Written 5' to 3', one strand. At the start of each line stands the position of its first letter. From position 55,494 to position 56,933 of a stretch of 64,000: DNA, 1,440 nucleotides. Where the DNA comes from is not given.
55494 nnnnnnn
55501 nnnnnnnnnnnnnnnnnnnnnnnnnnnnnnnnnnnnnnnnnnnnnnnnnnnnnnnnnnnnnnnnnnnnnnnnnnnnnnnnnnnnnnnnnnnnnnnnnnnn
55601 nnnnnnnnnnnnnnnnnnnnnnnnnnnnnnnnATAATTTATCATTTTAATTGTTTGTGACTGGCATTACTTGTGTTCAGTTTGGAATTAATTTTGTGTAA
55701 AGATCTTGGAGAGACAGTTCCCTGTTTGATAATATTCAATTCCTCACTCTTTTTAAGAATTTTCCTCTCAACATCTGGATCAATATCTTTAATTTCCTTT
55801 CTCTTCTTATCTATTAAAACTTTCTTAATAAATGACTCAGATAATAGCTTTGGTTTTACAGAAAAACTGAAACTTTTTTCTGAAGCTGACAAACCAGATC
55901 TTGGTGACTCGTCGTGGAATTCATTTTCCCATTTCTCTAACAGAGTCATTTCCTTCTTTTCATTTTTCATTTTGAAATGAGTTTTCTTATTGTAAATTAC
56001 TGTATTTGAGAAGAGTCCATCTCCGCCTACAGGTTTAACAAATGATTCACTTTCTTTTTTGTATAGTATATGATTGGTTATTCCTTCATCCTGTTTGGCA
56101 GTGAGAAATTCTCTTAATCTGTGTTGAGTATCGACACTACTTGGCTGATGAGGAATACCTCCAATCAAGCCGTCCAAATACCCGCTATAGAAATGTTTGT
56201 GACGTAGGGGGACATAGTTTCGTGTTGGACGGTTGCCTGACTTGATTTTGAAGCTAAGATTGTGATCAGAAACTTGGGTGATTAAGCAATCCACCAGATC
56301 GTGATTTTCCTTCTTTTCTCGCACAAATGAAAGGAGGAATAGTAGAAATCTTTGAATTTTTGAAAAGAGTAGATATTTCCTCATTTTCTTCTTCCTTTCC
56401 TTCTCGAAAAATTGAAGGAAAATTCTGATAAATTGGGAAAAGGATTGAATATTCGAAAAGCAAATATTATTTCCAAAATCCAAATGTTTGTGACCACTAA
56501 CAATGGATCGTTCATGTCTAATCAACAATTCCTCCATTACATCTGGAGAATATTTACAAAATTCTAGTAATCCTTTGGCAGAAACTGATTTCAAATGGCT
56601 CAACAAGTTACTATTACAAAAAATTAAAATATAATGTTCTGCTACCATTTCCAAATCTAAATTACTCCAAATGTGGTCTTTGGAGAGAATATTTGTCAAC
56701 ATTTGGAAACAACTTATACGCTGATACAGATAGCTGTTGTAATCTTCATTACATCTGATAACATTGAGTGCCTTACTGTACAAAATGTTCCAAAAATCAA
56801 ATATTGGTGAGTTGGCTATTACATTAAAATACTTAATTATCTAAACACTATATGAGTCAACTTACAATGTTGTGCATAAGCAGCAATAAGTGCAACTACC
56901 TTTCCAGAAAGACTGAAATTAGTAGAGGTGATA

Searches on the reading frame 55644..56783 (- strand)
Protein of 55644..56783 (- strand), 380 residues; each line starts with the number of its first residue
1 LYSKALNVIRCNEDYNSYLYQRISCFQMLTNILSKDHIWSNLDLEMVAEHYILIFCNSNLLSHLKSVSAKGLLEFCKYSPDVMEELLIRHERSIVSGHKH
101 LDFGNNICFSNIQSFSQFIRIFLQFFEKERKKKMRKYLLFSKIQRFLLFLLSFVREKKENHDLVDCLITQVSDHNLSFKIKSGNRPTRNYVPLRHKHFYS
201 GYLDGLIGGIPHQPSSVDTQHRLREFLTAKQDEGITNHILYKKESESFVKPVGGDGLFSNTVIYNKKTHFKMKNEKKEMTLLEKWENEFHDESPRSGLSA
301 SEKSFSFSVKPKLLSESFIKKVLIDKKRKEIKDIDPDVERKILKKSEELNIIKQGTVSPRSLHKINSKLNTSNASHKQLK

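Call 37: search_protein_families(library=pfam, proteins=[window:55644-56783:-], max_evalue=0.001)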
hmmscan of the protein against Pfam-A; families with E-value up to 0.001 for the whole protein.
window:55644-56783:- (380 aa): 0 families

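Call 46: find_homologous_proteins(query=window:55644-56783:-, max_evalue=0.00001)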
Query window:55644-56783:-: 3017 candidates shared short words with the query, none scored E <= 0.00001.
